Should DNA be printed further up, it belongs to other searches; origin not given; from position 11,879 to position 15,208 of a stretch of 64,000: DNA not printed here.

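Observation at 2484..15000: Predicted lipid tail chemistry: 3-amino-2-methyl-5-hydroxy fatty acyl starter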

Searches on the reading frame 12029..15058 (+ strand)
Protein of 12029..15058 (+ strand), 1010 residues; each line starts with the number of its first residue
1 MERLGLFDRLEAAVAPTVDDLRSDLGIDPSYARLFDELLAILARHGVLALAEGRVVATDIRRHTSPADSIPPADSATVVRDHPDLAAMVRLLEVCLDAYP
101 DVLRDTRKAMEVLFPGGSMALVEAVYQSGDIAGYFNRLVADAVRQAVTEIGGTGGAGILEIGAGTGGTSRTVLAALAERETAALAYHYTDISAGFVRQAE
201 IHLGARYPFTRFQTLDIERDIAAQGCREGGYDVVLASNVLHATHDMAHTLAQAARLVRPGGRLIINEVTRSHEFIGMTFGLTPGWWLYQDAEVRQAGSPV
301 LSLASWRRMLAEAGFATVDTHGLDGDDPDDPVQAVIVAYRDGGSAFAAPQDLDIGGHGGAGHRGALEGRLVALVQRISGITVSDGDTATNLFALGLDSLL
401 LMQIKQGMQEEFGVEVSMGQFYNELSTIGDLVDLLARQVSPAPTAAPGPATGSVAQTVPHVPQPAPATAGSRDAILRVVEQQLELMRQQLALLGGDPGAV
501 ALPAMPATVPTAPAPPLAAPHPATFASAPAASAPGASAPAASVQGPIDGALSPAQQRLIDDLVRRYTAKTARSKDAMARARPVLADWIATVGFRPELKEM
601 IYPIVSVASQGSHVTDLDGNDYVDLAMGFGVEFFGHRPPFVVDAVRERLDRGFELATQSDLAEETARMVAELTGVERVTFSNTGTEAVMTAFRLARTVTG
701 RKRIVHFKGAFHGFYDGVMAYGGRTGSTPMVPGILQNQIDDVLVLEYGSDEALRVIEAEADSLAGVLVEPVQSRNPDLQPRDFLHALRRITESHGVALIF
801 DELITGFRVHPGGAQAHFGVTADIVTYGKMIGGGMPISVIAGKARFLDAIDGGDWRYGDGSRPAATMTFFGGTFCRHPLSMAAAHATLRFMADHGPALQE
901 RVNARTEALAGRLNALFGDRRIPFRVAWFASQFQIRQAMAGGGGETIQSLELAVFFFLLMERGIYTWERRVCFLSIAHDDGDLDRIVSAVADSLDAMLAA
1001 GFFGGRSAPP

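Call 9: find_related_loci(query=window:12029-15058:+, collection=genome_contigs, flank=10000)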
Query window:12029-15058:+ (1010 aa) in genome_contigs; peptide patterns used: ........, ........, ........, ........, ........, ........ (x = any residue, [..] = any of these).
125 stretches matched a pattern; 12 encode a relative of the query (tblastn E <= 1e-3); 12 distinct loci.
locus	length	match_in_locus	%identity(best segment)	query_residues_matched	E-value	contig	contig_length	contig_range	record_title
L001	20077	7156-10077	62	1-1004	0e+0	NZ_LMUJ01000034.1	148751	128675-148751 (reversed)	Acidisphaera sp. S103 NODE_51_length_148655_cov_8.741078, whole genome shotgun sequence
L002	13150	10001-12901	61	5-1009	0e+0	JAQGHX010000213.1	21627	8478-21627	MAG: Roseomonas sp. isolate RYN_444 scaffold_241823, whole genome shotgun sequence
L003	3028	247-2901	58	1-894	0e+0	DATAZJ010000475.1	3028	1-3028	MAG TPA_asm: Rhodopila sp. isolate SMAG_U5702 k141_197834, whole genome shotgun sequence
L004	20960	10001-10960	43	6-318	9e-59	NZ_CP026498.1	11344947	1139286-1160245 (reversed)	Streptomyces sp. CB01881 chromosome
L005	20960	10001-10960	42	6-318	1e-57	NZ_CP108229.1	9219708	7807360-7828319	Kitasatospora sp. NBC_00085 chromosome, complete genome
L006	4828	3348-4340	40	19-349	1e-57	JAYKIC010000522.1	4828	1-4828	MAG: Leptolyngbyaceae cyanobacterium isolate 318773 NODE_67995570, whole genome shotgun sequence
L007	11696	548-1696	33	1-342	2e-57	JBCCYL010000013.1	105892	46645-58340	MAG: Cyanobacteria bacterium P01_F01_bin.150 k141_2363165_length_105892_cov_47.0002, whole genome shotgun sequence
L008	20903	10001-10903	43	17-318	3e-55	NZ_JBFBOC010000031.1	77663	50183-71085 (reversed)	Kitasatospora sp. NPDC086791 NPDC086791_184_C10.ctg-0031, whole genome shotgun sequence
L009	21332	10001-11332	37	27-457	2e-53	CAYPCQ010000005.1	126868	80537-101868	MAG TPA_asm: uncultured Verrucomicrobiota bacterium isolate SRP272421_co1_717 genome assembly, contig: NODE_113_length_1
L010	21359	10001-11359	35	27-474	8e-53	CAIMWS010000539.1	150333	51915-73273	MAG: uncultured Verrucomicrobia bacterium isolate LaPlata_bin-2736 genome assembly, contig: bin-2736:539/561, whole geno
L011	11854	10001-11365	31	6-447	1e-50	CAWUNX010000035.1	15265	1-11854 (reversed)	MAG: uncultured Methylocucumis sp. isolate SRR1522971_concoct_76_1705335399 genome assembly, contig: ERZ11848521.1722, w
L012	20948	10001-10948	36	6-318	2e-45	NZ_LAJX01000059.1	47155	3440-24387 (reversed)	Methylocucumis oryzae strain Sn10-6 c59, whole genome shotgun sequence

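Call 17: find_homologous_proteins(query=window:12029-15058:+, max_evalue=1e-30)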
Query window:12029-15058:+ (1010 aa): 75 proteins with E <= 1e-30 among 8000 candidates.
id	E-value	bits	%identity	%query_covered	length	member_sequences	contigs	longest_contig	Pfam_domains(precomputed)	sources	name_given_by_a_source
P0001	0.0e+0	1461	100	66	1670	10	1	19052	PF22336.3,PF13489.13,PF00109.33,PF22621.3,PF00550.32,PF00202.28,PF08241.19,PF16197.12,PF00698.27,PF13847.13,PF13649.13,PF02801.29,PF08242.19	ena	-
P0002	0.0e+0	1083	58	89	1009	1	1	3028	PF13489.13,PF13649.13,PF00550.32,PF00202.28,PF08241.19,PF08242.19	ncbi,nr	ncbi:MAG TPA: aminotransferase class III-fold pyridoxal phosphate-dependent enzyme, partial [Rhodopi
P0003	6.6e-73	264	40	41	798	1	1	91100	PF13847.13,PF08659.17,PF13489.13,PF13649.13,PF00550.32,PF08241.19,PF08242.19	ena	-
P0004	5.4e-60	222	38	41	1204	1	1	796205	PF13847.13,PF22336.3,PF13489.13,PF00109.33,PF22621.3,PF13649.13,PF00550.32,PF02801.29,PF08241.19,PF16197.12,PF08242.19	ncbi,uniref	ncbi:beta-ketoacyl synthase N-terminal-like domain-containing protein [Kitasatospora sp. NPDC008050]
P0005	6.5e-60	221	39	37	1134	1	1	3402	PF08659.17,PF13489.13,PF00109.33,PF13649.13,PF00550.32,PF00108.30,PF00106.32,PF02801.29,PF08241.19,PF08242.19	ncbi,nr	ncbi:MAG: SDR family NAD(P)-dependent oxidoreductase, partial [Catenulispora sp.]|nr:SDR family NAD(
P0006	4.2e-58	215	38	41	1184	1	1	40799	PF22336.3,PF13489.13,PF00109.33,PF22621.3,PF13649.13,PF00550.32,PF02801.29,PF08241.19,PF16197.12,PF08242.19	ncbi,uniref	ncbi:beta-ketoacyl synthase N-terminal-like domain-containing protein [Micromonospora sp. NPDC002296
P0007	2.1e-56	210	43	29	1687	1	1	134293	PF22336.3,PF13489.13,PF00109.33,PF21089.4,PF22621.3,PF00550.32,PF08241.19,PF16197.12,PF13847.13,PF13649.13,PF14765.13,PF02801.29,PF08242.19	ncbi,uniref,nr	ncbi:beta-ketoacyl synthase N-terminal-like domain-containing protein [Streptomyces sp. NRRL F-5650]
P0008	7.5e-56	208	43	29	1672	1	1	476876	PF22336.3,PF13489.13,PF00109.33,PF21089.4,PF22621.3,PF00550.32,PF08241.19,PF16197.12,PF13847.13,PF13649.13,PF14765.13,PF02801.29,PF08242.19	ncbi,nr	nr:TPA_exp: type I polyketide synthase [Streptomyces sp. NRRL F-4335]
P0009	9.2e-56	208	41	30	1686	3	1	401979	PF22336.3,PF13489.13,PF00109.33,PF21089.4,PF22621.3,PF00550.32,PF08241.19,PF16197.12,PF13847.13,PF13649.13,PF14765.13,PF02801.29,PF08242.19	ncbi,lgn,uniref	ncbi:beta-ketoacyl synthase N-terminal-like domain-containing protein [Streptomyces noursei]|uniref:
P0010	1.9e-55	206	37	42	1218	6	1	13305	PF22336.3,PF13489.13,PF00109.33,PF22621.3,PF13649.13,PF00550.32,PF02801.29,PF08241.19,PF16197.12,PF08242.19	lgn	-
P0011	2.9e-55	206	43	29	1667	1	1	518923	PF22336.3,PF13489.13,PF00109.33,PF21089.4,PF22621.3,PF00550.32,PF08241.19,PF16197.12,PF13847.13,PF13649.13,PF14765.13,PF02801.29,PF08242.19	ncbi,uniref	ncbi:beta-ketoacyl synthase N-terminal-like domain-containing protein [Streptomyces sp. NPDC060232]|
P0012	4.8e-55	205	39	35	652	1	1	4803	PF13489.13,PF00109.33,PF13649.13,PF00550.32,PF08241.19,PF08242.19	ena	-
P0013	5.3e-55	205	43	34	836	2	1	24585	PF13847.13,PF08659.17,PF13489.13,PF13649.13,PF00550.32,PF13561.13,PF00106.32,PF08241.19,PF08242.19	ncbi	ncbi:SDR family NAD(P)-dependent oxidoreductase, partial [Streptomyces toyocaensis]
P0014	7.1e-55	205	46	25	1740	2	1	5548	PF08659.17,PF22336.3,PF13489.13,PF00109.33,PF21089.4,PF22621.3,PF13561.13,PF08241.19,PF16197.12,PF13649.13,PF14765.13,PF00106.32,PF02801.29,PF08242.19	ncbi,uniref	ncbi:class I SAM-dependent methyltransferase, partial [Streptomyces sp. IBSBF 2806]|uniref:class I S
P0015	9.0e-55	204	39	42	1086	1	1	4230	PF22336.3,PF13489.13,PF00109.33,PF13649.13,PF00550.32,PF02801.29,PF23297.2,PF08241.19,PF16197.12,PF08242.19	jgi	jgi:3-oxoacyl-(acyl-carrier-protein) synthase/acyl carrier protein/SAM-dependent methyltransferase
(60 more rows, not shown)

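Call 40: search_protein_representatives(protein=window:12029-15058:+)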
Query: 1010 residues. Proteins with E-value up to 0.001 (for the whole library): 34510; up to 1e-10: 19839; up to 1e-30: 6490. The best 150 are listed.
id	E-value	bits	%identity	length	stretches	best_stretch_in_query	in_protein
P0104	0.0e+00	1070.0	55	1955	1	3-1005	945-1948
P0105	0.0e+00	1044.0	58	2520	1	15-1004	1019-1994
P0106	6.4e-297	1004.0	52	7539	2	3-1006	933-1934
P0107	4.7e-274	928.3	47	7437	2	3-1007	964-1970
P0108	1.5e-231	787.6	44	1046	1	20-1004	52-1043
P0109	3.3e-225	766.7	68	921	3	581-1007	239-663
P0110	8.3e-217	738.9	43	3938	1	16-1008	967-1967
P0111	1.3e-212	725.0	43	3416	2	550-1004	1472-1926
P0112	6.7e-204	696.1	42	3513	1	24-1006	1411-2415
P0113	2.6e-203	694.2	40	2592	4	544-1005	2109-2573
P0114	5.1e-202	689.9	44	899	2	549-1004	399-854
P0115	2.1e-197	674.6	42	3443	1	25-1004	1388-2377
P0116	1.6e-195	668.4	41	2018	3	533-1004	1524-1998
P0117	1.9e-195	668.1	38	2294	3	558-1004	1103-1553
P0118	9.8e-193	659.2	44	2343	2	363-1005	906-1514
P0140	1.8e-173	595.4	38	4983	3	20-462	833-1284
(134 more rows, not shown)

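Call 41: list_cluster_members(proteins=[P0104, P0105, P0106, P0107, P0108, P0110, P0112, P0115, P0111, P0140])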
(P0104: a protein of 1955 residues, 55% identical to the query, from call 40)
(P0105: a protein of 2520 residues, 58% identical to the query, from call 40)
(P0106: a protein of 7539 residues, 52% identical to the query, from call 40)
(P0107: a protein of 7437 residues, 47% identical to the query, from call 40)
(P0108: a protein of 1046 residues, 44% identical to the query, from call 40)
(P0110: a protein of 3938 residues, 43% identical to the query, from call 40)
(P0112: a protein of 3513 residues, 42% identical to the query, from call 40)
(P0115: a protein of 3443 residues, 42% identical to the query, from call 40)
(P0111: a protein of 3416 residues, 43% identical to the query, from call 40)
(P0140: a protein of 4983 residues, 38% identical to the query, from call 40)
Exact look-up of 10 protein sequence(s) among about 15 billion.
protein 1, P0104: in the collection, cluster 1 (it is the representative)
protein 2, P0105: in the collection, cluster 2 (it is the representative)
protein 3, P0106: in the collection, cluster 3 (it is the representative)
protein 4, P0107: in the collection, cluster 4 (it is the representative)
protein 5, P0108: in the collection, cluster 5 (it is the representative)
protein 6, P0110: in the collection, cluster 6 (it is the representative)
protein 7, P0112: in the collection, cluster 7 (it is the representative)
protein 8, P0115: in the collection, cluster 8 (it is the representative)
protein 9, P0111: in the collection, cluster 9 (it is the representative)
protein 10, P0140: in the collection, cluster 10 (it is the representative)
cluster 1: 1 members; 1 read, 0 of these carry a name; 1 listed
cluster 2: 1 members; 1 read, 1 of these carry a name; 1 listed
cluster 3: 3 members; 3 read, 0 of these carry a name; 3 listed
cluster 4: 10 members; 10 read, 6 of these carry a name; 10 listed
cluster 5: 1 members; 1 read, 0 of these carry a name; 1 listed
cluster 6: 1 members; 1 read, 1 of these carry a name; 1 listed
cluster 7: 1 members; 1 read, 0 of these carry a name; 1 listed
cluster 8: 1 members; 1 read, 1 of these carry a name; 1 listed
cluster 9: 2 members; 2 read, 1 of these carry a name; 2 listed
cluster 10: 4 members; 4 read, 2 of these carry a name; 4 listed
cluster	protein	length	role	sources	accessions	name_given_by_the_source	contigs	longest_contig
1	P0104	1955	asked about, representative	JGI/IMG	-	-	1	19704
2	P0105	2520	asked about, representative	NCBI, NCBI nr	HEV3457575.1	MAG TPA: aminotransferase class III-fold pyridoxal phosphate-dependent enzyme, partial ... | aminotransferase class III-fold pyridoxal phosphate-dependent enzyme [Thermoanaerobaculia ...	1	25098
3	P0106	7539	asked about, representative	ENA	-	-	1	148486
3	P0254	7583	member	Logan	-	-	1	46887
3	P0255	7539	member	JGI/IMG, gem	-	-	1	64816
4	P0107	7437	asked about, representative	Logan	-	-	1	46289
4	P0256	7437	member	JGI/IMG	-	amino acid adenylation domain-containing protein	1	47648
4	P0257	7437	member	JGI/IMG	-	amino acid adenylation domain-containing protein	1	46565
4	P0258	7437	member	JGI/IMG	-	amino acid adenylation domain-containing protein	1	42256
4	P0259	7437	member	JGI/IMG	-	amino acid adenylation domain-containing protein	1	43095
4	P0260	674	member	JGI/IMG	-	aryl carrier-like protein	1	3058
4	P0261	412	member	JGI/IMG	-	hypothetical protein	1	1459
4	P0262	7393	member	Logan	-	-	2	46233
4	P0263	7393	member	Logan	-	-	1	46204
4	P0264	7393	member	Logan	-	-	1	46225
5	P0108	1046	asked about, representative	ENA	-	-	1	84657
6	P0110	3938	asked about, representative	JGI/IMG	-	amino acid adenylation domain-containing protein/non-ribosomal peptide synthase protein ...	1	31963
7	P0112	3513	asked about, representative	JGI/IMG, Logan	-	-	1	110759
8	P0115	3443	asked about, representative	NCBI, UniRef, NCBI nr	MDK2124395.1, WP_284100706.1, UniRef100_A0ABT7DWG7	non-ribosomal peptide synthetase/type I polyketide synthase [Parachitinimonas caeni] | Amino acid adenylation domain-containing protein n=1 Tax=Parachitinimonas caeni ...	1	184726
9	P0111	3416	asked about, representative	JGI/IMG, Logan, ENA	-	-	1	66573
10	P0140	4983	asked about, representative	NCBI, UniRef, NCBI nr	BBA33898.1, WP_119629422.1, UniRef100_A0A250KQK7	hypothetical protein sS8_1944 [Methylocaldum marinum] | Polyketide synthase n=1 Tax=Methylocaldum marinum TaxID=1432792 RepID=A0A250KQK7_9GAMM | beta-ketoacyl synthase N-terminal-like domain-containing protein [Methylocaldum marinum]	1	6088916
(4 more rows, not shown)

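Call 54: search_dna_similar(query=window:12029-15058:+, collection=plasmids, mode=protein, max_rows=15, max_evalue=1e-30)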
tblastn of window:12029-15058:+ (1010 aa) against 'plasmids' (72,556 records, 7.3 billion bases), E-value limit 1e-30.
Records with a match: 448; places in all: 481; records where one place covers at least 80% of the query: 0.
Best place of each record, by identity: <60% 448.
By first word of the organism name: Ralstonia 112; Sinorhizobium 39; Agrobacterium 36; Piscirickettsia 30; Rhizobium 24; Shinella 19; Streptomyces 12; Roseomonas 11; Escherichia 9; Sphingobium 8; and 89 more.
By predicted mobility (MOB-suite, as given by PLSDB): non-mobilizable 211; mobilizable 151; conjugative 86.
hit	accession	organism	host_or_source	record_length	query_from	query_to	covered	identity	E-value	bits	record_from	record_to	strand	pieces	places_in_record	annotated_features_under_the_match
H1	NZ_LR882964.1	Planktothrix agardhii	-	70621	373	1007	63%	40.1%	1e-132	450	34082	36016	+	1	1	non-ribosomal peptide synthetase/type I polyketide synthase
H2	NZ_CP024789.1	Nostoc flagelliforme CCNUN1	cell culture,desert soil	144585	386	1008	62%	40.5%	1e-143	483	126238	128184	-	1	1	non-ribosomal peptide synthetase/type I polyketide synthase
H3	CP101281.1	Burkholderia sp. FXe9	bacteria,soil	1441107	551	1003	45%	53.3%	2e-136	461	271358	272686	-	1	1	aminotransferase class III-fold pyridoxal phosphate-dependent enzyme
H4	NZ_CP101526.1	Burkholderia arboris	mixed culture,soil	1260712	551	1003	45%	52.9%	1e-135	459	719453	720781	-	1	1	none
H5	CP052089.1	Ralstonia solanacearum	tomato,cell culture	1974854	551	1010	46%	51.8%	5e-139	469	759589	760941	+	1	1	none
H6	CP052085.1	Ralstonia solanacearum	tomato,cell culture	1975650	551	1010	46%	51.8%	5e-139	469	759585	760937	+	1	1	none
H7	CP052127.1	Ralstonia solanacearum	tomato,cell culture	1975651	551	1010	46%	51.8%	5e-139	469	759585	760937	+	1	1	non-ribosomal peptide synthase/polyketide synthase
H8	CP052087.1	Ralstonia solanacearum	tomato,cell culture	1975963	551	1010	46%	51.8%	5e-139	469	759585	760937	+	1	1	non-ribosomal peptide synthase/polyketide synthase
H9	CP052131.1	Ralstonia solanacearum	tomato,cell culture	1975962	551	1010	46%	51.8%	5e-139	469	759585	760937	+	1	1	non-ribosomal peptide synthase/polyketide synthase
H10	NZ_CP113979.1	Ralstonia pseudosolanacearum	Cucurbita maxima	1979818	551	1010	46%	51.8%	5e-139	469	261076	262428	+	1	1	none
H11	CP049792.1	Ralstonia solanacearum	whole organism,isolated from the ...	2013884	551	1010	46%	51.8%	5e-139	469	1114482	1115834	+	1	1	amino acid adenylation domain-containing protein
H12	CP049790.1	Ralstonia solanacearum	whole organism,isolated from the ...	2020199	551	1010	46%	51.8%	5e-139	469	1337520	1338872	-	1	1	hybrid non-ribosomal peptide synthetase/type I polyketide synthase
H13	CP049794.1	Ralstonia solanacearum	whole organism,isolated from the ...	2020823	551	1010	46%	51.8%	5e-139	469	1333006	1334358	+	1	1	hybrid non-ribosomal peptide synthetase/type I polyketide synthase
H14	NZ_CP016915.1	Ralstonia pseudosolanacearum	Tobacco,tissu sample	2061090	551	1010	46%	51.8%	5e-139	469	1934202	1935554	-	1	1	none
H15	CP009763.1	Ralstonia solanacearum OE1-1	Solanum virginianum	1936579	551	1010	46%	51.8%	6e-139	469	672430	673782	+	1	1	non-ribosomal peptide synthase/polyketide synthase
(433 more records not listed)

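Call 62: find_encoding_contigs(protein=P0106, flank=10000, max_places=1)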
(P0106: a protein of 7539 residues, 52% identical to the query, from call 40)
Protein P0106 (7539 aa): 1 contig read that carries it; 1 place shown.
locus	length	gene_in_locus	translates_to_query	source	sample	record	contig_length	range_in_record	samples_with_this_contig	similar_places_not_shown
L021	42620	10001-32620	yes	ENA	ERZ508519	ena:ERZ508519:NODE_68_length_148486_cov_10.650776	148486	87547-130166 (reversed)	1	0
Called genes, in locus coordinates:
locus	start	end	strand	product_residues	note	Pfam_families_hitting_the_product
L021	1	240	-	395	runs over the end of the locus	PF25917:BSH_RND, PF25876:HH_MFP_RND (weak), PF25944:Beta-barrel_RND, PF25967:RND-MFP_C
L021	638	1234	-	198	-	PF05128:DUF697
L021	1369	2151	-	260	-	PF00975:Thioesterase, PF00561:Abhydrolase_1 (faint)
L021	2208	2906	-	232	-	PF22624:AASDHPPT_N (weak), PF01648:ACPS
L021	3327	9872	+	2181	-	PF00501:AMP-binding, PF00550:PP-binding, PF00109:ketoacyl-synt, PF02801:Ketoacyl-synt_C, PF16197:KAsynt_C_assoc, PF00698:Acyl_transf_1, PF00106:adh_short, PF08659:KR, +3 more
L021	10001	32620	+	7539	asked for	PF00109:ketoacyl-synt, PF02801:Ketoacyl-synt_C, PF16197:KAsynt_C_assoc, PF22621:CurL-like_PKS_C, PF00698:Acyl_transf_1, PF08242:Methyltransf_12, PF13489:Methyltransf_23, PF00550:PP-binding, +21 more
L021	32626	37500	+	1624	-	PF00501:AMP-binding, PF13193:AMP-binding_C (faint), PF00550:PP-binding, PF00668:Condensation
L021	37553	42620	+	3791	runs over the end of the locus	PF00668:Condensation, PF00501:AMP-binding, PF13193:AMP-binding_C, PF00550:PP-binding, PF00668:Condensation, PF00501:AMP-binding, PF00550:PP-binding, PF13193:AMP-binding_C, +6 more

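Call 63: find_encoding_contigs(protein=P0107, flank=10000, max_places=1)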
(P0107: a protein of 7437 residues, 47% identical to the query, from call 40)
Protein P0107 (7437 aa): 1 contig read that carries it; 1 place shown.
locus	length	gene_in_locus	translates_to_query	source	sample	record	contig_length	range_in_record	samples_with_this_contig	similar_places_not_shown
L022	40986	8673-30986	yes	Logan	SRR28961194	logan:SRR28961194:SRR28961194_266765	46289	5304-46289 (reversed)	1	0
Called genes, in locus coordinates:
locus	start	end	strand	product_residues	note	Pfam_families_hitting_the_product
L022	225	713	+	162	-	PF05128:DUF697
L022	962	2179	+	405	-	PF10082:BBP2_2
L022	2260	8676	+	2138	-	PF00501:AMP-binding, PF00550:PP-binding, PF00109:ketoacyl-synt, PF02801:Ketoacyl-synt_C, PF16197:KAsynt_C_assoc, PF00698:Acyl_transf_1, PF00106:adh_short, PF08659:KR, +2 more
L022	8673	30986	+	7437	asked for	PF00109:ketoacyl-synt, PF02801:Ketoacyl-synt_C, PF16197:KAsynt_C_assoc, PF00698:Acyl_transf_1, PF01209:Ubie_methyltran, PF08241:Methyltransf_11, PF08242:Methyltransf_12, PF13489:Methyltransf_23, +23 more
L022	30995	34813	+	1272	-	PF00501:AMP-binding, PF13193:AMP-binding_C, PF00550:PP-binding, PF00668:Condensation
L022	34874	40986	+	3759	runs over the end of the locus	PF00668:Condensation, PF00501:AMP-binding, PF00550:PP-binding, PF00668:Condensation, PF00501:AMP-binding, PF13193:AMP-binding_C, PF00550:PP-binding, PF00668:Condensation, +4 more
